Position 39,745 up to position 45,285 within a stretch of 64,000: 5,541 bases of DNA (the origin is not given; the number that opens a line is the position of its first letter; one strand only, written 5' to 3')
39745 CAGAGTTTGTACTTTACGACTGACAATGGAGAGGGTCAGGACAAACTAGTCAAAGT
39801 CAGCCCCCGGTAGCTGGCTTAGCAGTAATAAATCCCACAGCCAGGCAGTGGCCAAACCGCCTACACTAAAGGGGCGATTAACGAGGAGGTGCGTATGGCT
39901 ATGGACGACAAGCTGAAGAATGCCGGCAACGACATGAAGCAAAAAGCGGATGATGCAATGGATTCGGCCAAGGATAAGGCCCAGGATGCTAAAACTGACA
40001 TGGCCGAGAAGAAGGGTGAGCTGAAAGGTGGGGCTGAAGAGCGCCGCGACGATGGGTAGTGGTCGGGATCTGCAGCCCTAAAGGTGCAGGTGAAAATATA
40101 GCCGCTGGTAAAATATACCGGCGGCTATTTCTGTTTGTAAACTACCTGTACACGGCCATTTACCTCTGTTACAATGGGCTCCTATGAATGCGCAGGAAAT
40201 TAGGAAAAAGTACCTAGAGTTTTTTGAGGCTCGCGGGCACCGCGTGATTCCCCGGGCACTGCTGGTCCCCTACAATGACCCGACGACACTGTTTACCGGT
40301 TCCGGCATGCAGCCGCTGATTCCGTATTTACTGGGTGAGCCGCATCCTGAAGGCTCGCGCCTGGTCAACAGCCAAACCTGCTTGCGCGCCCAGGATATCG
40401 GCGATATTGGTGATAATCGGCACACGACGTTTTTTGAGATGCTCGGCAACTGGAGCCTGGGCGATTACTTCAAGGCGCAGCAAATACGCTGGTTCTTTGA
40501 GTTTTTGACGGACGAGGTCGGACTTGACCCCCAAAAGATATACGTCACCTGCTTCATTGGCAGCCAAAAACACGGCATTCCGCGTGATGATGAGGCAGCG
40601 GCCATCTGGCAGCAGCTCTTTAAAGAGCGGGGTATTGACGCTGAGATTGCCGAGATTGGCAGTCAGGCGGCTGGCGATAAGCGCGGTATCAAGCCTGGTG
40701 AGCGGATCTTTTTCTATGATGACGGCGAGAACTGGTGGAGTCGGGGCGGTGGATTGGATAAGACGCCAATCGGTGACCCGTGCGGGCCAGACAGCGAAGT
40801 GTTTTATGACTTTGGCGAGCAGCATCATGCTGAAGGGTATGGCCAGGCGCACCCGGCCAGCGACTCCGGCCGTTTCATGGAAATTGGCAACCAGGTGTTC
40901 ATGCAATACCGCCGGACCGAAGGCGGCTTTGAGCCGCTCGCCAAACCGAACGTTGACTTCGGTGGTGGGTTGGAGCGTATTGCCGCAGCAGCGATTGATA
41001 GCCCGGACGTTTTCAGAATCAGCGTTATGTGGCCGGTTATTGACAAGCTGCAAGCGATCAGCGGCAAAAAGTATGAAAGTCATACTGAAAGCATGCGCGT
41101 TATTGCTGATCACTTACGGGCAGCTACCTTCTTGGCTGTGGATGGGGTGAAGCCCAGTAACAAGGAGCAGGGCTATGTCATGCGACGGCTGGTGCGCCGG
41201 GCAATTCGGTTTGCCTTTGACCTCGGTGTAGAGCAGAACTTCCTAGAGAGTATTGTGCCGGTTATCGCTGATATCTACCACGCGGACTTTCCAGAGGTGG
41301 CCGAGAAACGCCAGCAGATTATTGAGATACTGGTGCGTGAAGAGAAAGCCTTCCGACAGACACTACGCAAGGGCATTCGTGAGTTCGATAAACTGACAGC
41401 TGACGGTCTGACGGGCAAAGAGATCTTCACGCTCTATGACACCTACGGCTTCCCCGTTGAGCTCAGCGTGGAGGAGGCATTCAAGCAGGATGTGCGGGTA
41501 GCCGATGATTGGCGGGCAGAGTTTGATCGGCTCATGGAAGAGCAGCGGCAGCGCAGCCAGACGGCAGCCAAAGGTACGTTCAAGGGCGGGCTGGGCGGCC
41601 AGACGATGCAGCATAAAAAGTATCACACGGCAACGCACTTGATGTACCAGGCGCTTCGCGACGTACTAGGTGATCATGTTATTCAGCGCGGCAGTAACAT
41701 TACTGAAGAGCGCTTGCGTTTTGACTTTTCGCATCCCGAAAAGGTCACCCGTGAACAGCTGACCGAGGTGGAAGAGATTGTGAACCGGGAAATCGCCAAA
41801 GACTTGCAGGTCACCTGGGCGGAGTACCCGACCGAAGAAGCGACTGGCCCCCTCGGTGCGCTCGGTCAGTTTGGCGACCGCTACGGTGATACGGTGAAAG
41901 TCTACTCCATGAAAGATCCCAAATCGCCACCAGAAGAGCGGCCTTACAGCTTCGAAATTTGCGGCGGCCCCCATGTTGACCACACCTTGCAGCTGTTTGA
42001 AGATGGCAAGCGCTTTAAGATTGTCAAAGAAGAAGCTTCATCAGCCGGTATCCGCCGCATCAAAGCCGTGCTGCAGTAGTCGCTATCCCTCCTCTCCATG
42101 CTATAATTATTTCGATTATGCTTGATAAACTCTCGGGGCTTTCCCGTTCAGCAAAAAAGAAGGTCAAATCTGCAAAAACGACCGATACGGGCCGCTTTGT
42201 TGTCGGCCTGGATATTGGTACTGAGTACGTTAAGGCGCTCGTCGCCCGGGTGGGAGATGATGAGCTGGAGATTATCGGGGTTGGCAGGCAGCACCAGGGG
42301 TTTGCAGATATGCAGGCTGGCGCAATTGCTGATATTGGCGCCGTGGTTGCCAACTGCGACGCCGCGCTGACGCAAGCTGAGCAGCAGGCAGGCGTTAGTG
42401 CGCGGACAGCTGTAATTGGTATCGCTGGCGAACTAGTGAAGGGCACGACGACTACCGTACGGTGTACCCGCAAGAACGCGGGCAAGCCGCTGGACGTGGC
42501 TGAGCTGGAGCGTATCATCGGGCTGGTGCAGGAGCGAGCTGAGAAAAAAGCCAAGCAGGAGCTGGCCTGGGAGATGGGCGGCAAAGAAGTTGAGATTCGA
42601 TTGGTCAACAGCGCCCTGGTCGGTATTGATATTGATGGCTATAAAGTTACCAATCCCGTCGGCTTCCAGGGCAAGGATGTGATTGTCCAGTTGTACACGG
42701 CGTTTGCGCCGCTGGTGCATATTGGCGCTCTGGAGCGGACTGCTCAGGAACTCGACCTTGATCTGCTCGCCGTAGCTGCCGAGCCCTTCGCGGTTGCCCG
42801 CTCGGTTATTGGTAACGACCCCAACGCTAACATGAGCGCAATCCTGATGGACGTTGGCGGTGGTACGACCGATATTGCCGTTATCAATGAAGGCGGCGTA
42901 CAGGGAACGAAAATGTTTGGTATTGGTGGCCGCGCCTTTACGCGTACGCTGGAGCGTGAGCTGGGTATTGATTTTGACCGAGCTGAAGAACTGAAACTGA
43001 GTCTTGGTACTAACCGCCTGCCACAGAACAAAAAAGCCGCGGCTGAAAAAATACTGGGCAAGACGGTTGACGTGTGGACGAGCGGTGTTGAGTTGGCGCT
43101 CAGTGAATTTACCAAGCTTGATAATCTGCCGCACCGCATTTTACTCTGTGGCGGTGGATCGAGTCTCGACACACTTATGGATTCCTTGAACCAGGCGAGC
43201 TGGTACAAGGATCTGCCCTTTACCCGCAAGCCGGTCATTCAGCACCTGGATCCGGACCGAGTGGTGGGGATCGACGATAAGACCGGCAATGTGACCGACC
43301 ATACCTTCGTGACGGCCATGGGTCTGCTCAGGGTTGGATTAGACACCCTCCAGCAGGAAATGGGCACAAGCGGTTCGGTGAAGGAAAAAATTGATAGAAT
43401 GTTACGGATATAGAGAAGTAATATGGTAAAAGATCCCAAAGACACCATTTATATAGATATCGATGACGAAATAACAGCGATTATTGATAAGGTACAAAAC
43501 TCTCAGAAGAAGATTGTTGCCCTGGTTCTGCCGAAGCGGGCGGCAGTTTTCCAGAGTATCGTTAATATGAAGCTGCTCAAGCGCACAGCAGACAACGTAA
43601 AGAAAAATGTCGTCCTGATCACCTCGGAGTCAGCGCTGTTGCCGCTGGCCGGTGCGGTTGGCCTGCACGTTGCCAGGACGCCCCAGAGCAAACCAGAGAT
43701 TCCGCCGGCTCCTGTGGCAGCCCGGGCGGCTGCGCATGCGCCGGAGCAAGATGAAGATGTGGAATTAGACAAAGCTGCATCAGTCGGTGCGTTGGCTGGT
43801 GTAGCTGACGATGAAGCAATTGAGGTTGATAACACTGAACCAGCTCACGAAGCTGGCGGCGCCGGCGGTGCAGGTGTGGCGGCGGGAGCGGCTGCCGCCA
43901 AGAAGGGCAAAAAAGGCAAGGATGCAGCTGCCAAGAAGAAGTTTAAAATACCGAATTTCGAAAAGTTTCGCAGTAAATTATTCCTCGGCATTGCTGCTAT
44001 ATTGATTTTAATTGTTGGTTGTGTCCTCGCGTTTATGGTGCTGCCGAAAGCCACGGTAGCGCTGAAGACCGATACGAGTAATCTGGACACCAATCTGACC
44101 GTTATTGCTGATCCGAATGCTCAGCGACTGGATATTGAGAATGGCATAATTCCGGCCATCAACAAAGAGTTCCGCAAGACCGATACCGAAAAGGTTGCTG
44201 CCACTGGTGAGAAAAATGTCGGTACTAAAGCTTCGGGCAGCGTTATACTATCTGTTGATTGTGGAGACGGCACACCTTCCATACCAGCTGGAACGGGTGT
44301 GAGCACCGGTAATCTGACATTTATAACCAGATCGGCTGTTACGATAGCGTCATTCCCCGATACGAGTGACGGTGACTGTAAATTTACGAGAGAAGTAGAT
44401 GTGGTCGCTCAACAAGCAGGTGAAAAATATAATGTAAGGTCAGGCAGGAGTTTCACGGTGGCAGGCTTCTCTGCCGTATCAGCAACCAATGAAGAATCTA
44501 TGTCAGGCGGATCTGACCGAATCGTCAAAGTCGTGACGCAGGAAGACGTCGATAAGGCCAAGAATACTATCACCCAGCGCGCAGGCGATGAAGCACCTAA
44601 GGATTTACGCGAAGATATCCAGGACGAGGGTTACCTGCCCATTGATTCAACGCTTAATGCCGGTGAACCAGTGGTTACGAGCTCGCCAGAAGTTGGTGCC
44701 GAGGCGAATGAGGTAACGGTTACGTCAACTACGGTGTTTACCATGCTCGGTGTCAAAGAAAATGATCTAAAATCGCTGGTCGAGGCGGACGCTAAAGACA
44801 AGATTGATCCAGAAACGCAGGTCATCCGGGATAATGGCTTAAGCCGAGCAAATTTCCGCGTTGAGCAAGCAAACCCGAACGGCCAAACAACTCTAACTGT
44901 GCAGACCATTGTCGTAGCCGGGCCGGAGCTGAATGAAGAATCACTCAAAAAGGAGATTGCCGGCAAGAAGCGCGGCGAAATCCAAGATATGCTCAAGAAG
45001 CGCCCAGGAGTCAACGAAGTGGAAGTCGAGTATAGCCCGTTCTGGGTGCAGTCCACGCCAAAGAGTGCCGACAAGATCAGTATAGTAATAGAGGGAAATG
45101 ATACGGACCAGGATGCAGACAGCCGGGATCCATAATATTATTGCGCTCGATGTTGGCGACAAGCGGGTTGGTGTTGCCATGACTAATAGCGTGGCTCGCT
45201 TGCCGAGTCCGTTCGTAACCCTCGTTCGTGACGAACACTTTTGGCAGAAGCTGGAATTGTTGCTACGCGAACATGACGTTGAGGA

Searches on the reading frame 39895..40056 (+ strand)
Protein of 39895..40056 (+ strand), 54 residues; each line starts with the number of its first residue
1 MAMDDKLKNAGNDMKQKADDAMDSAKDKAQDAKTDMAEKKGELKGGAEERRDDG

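Call 102: search_protein_families(library=pfam, proteins=[window:39895-40056:+], max_evalue=0.1)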
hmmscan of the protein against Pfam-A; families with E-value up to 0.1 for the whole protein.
seq(54 aa): 2 families
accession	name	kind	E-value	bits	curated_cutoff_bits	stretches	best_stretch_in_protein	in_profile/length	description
PF12732.12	YtxH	-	0.00061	20.6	37.5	1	5-45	28-68/71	YtxH-like protein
PF20878.2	REST_helical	-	0.013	16.1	27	1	8-51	21-64/65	Helical region in REST corepressor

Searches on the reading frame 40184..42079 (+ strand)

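Call 60: search_protein_families(library=pfam, proteins=[window:40184-42079:+], max_evalue=0.00001)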
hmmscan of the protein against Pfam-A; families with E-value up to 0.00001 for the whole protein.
window:40184-42079:+ (631 aa): 2 families
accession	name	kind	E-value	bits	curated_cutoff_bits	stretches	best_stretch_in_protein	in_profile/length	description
PF01411.24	tRNA-synt_2c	-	1.2e-119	400.8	30.3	1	5-490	1-459/552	tRNA synthetases class II (A)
PF07973.19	tRNA_SAD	-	3.4e-10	40.2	24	1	571-626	1-43/44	Threonyl and Alanyl tRNA synthetase second additional domain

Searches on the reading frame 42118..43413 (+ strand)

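Call 60: search_protein_families(library=pfam, proteins=[window:42118-43413:+], max_evalue=0.00001)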
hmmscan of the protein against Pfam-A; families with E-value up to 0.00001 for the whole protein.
window:42118-43413:+ (431 aa): 3 families
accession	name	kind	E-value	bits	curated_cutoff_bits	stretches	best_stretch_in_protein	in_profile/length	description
PF14450.12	FtsA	-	1.1e-14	55.3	31.8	1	243-402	2-127/127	Cell division protein FtsA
PF11104.14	PilM_2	-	1e-07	31.7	27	1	223-360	165-297/340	Type IV pilus assembly protein PilM;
PF06723.19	MreB_Mbl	-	8.2e-06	25.3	27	1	216-316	123-226/327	MreB/Mbl protein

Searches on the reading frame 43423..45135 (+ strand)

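Call 60: search_protein_families(library=pfam, proteins=[window:43423-45135:+], max_evalue=0.00001)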
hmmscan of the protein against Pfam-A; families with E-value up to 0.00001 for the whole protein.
window:43423-45135:+ (570 aa): 0 families

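Call 102: search_protein_families(library=pfam, proteins=[window:43423-45135:+], max_evalue=0.1)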
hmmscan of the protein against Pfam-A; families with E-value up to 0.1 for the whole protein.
window:43423-45135:+ (570 aa): 2 families
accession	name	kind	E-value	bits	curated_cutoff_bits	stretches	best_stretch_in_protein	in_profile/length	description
PF07501.17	G5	-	0.0015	19.2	23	1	458-512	7-61/75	G5 domain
PF15973.10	DUF4766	-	0.094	13.8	27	0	324-374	11-60/115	Domain of unknown function (DUF4766)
